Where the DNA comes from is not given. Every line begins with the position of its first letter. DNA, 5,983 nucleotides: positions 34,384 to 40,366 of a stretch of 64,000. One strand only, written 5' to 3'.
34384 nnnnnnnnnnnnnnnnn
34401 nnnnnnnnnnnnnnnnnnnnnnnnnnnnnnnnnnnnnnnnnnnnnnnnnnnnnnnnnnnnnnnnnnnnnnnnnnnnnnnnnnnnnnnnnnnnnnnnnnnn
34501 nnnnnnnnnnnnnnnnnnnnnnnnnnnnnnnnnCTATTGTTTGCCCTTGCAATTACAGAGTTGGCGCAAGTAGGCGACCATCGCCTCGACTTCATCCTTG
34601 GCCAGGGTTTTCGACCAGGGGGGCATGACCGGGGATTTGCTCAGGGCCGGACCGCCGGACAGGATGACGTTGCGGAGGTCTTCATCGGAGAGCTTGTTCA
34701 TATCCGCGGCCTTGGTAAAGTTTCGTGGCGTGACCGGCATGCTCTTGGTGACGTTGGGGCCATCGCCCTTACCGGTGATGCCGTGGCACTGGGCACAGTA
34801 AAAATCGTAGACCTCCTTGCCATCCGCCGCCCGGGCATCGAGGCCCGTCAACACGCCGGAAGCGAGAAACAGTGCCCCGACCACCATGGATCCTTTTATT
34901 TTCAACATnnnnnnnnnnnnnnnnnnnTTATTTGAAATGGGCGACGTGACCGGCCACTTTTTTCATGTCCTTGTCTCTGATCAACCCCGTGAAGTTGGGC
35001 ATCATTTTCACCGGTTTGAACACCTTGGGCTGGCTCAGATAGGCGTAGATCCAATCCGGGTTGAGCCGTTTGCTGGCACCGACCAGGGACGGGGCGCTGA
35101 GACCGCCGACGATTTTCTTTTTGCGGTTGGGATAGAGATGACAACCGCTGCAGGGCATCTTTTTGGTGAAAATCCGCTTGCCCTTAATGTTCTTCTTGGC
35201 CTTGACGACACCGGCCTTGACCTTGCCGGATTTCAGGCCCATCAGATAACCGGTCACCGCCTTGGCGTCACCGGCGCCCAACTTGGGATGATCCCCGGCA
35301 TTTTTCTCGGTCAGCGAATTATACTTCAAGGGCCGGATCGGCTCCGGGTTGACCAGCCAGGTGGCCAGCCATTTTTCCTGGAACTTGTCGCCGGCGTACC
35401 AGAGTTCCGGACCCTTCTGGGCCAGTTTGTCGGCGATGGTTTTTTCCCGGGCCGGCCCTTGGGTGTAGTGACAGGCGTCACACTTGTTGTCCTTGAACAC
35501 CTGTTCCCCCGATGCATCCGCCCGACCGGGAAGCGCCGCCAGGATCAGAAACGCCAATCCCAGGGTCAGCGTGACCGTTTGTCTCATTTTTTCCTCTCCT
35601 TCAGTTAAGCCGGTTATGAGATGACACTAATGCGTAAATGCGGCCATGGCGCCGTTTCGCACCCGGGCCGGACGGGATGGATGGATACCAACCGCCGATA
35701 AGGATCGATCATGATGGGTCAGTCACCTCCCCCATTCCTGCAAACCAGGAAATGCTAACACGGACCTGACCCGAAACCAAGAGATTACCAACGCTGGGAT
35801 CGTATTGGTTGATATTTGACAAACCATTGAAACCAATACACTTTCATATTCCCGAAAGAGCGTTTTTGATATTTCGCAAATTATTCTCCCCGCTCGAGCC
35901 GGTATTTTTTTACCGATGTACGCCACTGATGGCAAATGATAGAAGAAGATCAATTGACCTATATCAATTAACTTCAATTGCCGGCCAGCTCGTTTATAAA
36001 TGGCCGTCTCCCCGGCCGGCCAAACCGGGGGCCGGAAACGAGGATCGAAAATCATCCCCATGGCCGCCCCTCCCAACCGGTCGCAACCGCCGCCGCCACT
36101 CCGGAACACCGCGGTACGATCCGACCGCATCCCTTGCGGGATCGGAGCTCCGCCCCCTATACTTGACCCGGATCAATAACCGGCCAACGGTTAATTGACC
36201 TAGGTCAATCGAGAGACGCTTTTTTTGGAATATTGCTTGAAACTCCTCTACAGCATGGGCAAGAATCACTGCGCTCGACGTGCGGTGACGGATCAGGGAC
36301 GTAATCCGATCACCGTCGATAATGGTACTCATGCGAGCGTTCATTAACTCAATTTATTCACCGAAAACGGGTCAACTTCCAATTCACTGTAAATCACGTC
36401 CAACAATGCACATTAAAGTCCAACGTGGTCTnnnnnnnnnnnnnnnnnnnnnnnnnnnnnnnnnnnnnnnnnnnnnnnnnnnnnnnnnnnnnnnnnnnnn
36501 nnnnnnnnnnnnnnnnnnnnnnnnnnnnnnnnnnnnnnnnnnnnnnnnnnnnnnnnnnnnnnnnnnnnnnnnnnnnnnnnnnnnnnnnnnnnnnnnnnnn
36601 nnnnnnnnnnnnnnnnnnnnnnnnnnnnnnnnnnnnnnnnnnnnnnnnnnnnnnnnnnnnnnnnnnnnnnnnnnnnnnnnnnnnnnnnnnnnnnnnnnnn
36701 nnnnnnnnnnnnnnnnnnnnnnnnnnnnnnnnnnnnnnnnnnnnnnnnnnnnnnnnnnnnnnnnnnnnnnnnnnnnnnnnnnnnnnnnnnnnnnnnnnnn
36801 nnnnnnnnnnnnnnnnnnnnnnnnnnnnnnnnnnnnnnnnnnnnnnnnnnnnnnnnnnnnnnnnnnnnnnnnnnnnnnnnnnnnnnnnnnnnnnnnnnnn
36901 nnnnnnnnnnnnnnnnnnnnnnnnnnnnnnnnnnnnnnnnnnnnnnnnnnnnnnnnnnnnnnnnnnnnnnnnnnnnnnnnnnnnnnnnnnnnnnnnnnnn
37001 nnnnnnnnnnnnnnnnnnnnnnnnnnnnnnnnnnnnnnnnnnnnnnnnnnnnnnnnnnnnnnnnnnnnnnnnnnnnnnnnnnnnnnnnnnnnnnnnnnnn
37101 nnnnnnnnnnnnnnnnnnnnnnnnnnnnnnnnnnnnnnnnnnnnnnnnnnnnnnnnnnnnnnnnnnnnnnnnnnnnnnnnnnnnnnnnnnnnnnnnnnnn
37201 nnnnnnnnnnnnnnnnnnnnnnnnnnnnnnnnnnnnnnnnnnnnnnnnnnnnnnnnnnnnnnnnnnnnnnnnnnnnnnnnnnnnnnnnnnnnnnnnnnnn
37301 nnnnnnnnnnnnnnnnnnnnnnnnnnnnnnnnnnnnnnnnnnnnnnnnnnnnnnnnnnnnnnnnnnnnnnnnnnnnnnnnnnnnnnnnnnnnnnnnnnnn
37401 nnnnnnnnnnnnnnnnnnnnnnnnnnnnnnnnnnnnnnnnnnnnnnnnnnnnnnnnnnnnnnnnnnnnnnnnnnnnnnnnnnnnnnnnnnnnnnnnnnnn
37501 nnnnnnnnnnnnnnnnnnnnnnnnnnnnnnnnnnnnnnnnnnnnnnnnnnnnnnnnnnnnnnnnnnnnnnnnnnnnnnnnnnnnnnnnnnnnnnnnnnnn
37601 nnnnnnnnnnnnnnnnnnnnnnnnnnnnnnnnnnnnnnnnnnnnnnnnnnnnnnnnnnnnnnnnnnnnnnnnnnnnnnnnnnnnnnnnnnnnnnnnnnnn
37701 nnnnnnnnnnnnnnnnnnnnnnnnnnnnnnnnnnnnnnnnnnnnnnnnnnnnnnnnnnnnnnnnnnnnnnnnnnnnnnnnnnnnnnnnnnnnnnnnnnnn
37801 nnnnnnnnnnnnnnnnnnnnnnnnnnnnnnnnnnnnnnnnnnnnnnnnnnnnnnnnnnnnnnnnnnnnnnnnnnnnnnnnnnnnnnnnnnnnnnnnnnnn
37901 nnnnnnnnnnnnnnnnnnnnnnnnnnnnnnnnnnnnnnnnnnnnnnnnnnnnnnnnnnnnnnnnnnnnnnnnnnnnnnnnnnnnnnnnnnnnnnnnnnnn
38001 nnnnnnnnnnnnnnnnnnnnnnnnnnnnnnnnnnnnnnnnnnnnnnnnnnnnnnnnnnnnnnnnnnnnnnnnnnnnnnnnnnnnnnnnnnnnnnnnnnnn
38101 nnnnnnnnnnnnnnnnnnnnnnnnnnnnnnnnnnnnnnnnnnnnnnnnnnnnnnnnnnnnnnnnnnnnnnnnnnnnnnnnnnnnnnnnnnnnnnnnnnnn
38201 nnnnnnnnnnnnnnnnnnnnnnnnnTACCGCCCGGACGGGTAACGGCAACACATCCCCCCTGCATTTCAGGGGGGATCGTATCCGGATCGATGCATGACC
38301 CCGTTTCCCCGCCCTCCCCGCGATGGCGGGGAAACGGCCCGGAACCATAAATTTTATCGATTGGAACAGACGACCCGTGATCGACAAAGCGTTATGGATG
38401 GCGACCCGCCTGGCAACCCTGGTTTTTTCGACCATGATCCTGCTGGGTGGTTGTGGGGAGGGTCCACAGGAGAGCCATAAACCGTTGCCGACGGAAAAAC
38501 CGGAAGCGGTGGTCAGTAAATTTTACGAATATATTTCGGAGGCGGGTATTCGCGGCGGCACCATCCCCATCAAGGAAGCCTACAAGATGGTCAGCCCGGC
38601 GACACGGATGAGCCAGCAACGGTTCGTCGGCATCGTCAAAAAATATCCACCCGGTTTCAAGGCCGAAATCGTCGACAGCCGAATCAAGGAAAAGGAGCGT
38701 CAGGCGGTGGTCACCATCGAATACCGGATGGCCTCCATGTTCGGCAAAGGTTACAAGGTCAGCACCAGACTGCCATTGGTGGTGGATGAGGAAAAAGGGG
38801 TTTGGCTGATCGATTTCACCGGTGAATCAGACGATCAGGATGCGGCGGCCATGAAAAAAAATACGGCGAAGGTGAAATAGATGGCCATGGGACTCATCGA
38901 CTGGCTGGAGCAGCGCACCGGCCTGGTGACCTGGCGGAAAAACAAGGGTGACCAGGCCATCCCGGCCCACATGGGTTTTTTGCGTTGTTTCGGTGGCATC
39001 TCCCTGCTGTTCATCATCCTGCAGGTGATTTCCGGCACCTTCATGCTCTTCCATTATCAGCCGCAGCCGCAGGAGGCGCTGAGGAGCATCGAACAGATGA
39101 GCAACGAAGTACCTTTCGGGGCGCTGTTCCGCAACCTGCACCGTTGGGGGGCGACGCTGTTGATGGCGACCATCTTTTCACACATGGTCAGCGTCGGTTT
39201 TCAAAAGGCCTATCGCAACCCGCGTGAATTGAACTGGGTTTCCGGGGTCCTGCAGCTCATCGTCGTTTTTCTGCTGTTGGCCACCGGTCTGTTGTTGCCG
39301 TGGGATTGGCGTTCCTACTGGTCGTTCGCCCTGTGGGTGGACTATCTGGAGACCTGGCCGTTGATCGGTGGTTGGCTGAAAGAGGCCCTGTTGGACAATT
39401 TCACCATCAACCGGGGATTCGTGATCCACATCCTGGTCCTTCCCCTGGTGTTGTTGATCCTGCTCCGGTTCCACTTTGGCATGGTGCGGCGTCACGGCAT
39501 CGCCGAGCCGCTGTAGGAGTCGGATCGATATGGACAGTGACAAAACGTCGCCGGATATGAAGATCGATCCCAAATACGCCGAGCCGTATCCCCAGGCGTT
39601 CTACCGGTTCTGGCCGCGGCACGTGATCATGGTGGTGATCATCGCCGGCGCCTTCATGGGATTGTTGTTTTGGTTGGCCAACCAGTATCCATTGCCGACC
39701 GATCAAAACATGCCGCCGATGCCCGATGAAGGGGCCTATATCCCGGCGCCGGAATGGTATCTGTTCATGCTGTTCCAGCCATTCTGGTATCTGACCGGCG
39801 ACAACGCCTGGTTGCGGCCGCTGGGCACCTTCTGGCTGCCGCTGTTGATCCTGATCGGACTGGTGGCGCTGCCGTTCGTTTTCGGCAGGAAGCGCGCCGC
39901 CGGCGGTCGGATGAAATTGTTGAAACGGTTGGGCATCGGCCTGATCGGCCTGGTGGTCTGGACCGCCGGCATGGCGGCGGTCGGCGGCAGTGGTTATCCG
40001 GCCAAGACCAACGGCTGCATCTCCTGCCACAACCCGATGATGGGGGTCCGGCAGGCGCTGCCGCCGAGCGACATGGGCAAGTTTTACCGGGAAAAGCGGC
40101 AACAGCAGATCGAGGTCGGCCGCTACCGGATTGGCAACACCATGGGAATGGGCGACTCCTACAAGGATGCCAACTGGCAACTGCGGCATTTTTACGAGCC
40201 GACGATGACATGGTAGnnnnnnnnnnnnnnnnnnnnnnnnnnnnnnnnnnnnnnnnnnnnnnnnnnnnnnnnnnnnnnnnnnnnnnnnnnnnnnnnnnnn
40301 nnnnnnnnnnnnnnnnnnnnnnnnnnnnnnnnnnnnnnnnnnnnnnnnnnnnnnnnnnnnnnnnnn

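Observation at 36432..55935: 19.5-kb nosZ-like operon with unconventional accessory genes and no NosD, NosL, NosR or Rieske protein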

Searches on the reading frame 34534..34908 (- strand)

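Call 22: search_protein_families(library=pfam, proteins=[window:34534-34908:-], max_evalue=0.001)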
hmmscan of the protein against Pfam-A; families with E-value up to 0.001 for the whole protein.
window:34534-34908:- (124 aa): 2 families
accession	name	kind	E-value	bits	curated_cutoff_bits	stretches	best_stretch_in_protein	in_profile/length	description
PF13442.11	Cytochrome_CBB3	-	7.1e-13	49.1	27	1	25-114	1-68/68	Cytochrome C oxidase, cbb3-type, subunit III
PF00034.26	Cytochrom_C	-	1.2e-11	46.2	21.3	1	27-117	1-89/90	Cytochrome c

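Call 36: search_protein_families(library=ncbifam, proteins=[window:34534-34908:-], max_evalue=0.001)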
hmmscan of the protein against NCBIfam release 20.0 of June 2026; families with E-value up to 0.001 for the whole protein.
window:34534-34908:- (124 aa): 6 families
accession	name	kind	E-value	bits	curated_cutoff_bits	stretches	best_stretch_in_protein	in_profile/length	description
TIGR00782.1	ccoP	equivalog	2.8e-08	33.4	179.95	1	25-118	201-282/285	cytochrome-c oxidase, cbb3-type subunit III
NF011054.0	PRK14486.1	equivalog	1.8e-07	31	447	1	27-116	215-289/294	putative bifunctional cbb3-type cytochrome c oxidase subunit II/cytochrome c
NF033864.1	cytochrome579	equivalog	3.5e-07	30.1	280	1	27-87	49-110/179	cytochrome 579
NF050122.1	bc1_QcrC_actin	exception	0.00012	21.5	200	1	25-116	134-210/253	cytochrome bc1 complex diheme cytochrome c subunit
NF045930.1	Cytc6PetJCyano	equivalog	0.0004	20.3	135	0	15-115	16-103/110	cytochrome c6 PetJ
TIGR02603.1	CxxCH_TIGR02603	domain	0.00079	19.4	68.15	0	27-56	3-34/134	putative heme-binding domain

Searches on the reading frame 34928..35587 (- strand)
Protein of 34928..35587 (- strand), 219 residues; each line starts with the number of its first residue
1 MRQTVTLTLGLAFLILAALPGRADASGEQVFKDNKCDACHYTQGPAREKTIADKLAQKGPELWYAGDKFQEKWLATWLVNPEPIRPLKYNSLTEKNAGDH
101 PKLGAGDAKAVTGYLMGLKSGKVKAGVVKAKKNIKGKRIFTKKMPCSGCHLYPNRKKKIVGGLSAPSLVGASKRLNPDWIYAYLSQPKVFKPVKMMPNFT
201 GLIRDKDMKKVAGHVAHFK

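Call 22: search_protein_families(library=pfam, proteins=[window:34928-35587:-], max_evalue=0.001)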
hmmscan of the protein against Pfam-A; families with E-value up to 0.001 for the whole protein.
window:34928-35587:- (219 aa): 3 families
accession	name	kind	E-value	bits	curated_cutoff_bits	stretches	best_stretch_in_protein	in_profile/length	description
PF00034.26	Cytochrom_C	-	2.1e-10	42.2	21.3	1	26-118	3-89/90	Cytochrome c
PF13442.11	Cytochrome_CBB3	-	4.6e-09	36.9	27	1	135-214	5-67/68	Cytochrome C oxidase, cbb3-type, subunit III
PF02433.20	FixO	-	9.1e-05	22.5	29.6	0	166-212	104-151/219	Cytochrome C oxidase, mono-heme subunit/FixO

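Call 36: search_protein_families(library=ncbifam, proteins=[window:34928-35587:-], max_evalue=0.001)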
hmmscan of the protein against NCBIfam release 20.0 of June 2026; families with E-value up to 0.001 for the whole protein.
window:34928-35587:- (219 aa): 4 families
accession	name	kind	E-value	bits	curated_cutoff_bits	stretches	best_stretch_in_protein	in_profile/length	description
TIGR04485.1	thiosulf_SoxX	equivalog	9.9e-11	42.2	61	1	146-212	5-72/78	sulfur oxidation c-type cytochrome SoxX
TIGR00782.1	ccoP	equivalog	1.4e-05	24.6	179.95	0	101-150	175-218/285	cytochrome-c oxidase, cbb3-type subunit III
NF045930.1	Cytc6PetJCyano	equivalog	1.6e-05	24.8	135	0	14-42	16-45/110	cytochrome c6 PetJ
NF011055.0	PRK14487.1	subfamily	0.00065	19.3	218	0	166-206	110-149/212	cbb3-type cytochrome c oxidase subunit II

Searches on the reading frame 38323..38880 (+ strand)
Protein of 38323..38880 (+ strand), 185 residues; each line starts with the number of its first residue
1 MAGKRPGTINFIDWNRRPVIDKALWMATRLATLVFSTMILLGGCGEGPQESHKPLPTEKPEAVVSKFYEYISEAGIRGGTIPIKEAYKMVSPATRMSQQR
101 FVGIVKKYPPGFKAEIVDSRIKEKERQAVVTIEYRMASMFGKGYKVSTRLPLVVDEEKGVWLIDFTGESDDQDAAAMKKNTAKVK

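Call 4: search_protein_families(library=pfam, proteins=[window:38323-38880:+], max_evalue=0.01)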
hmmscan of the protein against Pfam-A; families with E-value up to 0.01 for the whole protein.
window:38323-38880:+ (185 aa): 0 families

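Call 36: search_protein_families(library=ncbifam, proteins=[window:38323-38880:+], max_evalue=0.001)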
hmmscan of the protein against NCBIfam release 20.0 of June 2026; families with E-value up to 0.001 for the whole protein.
window:38323-38880:+ (185 aa): 0 families

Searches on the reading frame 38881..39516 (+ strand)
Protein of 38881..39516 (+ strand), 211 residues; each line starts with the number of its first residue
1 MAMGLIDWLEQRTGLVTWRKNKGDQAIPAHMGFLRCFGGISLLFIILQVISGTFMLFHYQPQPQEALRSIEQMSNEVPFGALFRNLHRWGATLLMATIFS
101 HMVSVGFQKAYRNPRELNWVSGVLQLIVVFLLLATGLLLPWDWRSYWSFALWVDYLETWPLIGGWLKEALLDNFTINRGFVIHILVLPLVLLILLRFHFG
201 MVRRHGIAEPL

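Call 4: search_protein_families(library=pfam, proteins=[window:38881-39516:+], max_evalue=0.01)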
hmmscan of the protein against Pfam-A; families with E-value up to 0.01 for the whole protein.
window:38881-39516:+ (211 aa): 4 families
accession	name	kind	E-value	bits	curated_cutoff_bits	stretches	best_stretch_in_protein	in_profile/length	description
PF00033.24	Cytochrome_B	-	6.5e-36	124.4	27.2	1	25-205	4-188/189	Cytochrome b/b6/petB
PF13631.11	Cytochrom_B_N_2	-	7.4e-24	85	27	1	93-209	2-123/169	Cytochrome b(N-terminal)/b6/petB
PF01292.26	Ni_hydr_CYTB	-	1.6e-06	28.5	30.1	1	15-110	81-167/179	Prokaryotic cytochrome b561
PF14358.11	DUF4405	-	0.0039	18.1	26.7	1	42-103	7-63/66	Domain of unknown function (DUF4405)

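Call 85: search_solved_structures(query=window:38881-39516:+, max_evalue=1e-10)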
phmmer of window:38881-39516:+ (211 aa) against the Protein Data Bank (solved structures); distinct sequences matched with E-value up to 1e-10: 51.
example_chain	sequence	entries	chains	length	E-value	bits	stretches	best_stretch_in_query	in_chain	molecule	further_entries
2zt9_A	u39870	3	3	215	1.2e-38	136.3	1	5-211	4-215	Cytochrome b6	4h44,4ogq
1q90_B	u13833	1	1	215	3.4e-37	131.6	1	5-211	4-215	Cytochrome b6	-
1vf5_A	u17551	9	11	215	5.7e-37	130.9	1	5-211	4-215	CYTOCHROME B6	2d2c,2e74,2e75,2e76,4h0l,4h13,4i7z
6rqf_I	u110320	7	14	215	7.7e-37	130.5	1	5-211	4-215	Cytochrome b6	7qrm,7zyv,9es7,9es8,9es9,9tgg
7r0w_I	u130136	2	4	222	2e-34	122.5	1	7-211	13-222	Cytochrome b6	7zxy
6kls_B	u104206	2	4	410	2.4e-29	105.9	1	5-210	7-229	cytochrome b subunit | Cytochrome b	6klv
8smr_I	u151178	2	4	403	1e-25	94.1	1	8-202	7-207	Cytochrome b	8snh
7jrg_C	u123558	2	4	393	3.8e-22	82.4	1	23-211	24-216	COB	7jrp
8e73_C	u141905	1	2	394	3.8e-22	82.4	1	23-211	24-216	COB (cyt b)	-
8bel_C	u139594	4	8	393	1.4e-21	80.5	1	21-211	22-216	Cytochrome b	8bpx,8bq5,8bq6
6nin_A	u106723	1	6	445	8.9e-20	74.6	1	4-202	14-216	Cytochrome b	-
2fyn_A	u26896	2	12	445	1e-19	74.5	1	4-202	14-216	Cytochrome b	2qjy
5kkz_A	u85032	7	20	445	1.1e-19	74.3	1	4-202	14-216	Cytochrome b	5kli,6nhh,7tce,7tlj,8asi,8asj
2qjk_A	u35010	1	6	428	1.2e-19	74.2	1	4-202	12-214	Cytochrome b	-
2qjp_A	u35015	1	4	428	1.2e-19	74.2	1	4-202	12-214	Cytochrome b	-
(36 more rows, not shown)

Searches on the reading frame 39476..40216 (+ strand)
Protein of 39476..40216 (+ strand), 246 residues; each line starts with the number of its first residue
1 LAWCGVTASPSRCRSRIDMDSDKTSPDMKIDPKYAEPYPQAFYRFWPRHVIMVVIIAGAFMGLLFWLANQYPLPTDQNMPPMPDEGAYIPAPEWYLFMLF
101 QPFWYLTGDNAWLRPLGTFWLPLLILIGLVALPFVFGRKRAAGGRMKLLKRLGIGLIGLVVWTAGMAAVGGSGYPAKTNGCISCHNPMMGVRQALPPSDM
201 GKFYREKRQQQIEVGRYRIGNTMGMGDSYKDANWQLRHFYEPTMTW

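Call 4: search_protein_families(library=pfam, proteins=[window:39476-40216:+], max_evalue=0.01)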
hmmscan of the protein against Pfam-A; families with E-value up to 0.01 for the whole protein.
window:39476-40216:+ (246 aa): 0 families

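Call 33: search_protein_families(library=ncbifam, proteins=[window:39527-40216:+], max_evalue=0.01)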
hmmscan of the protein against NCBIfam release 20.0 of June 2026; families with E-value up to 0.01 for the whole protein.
window:39527-40216:+ (229 aa): 0 families

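Call 83: search_protein_families(library=pfam, proteins=[window:39530-40216:+], max_evalue=0.05)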
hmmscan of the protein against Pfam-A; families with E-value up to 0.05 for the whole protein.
window:39530-40216:+ (228 aa): 1 family
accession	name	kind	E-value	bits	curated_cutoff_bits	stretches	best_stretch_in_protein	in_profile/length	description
PF11992.13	TgpA_N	-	0.019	14.4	30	1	99-152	17-74/333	TgpA N-terminal domain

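Call 84: search_solved_structures(query=window:39530-40216:+, max_evalue=10, show_alignments=2)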
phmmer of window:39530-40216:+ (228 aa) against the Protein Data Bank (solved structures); distinct sequences matched with E-value up to 10: 0.
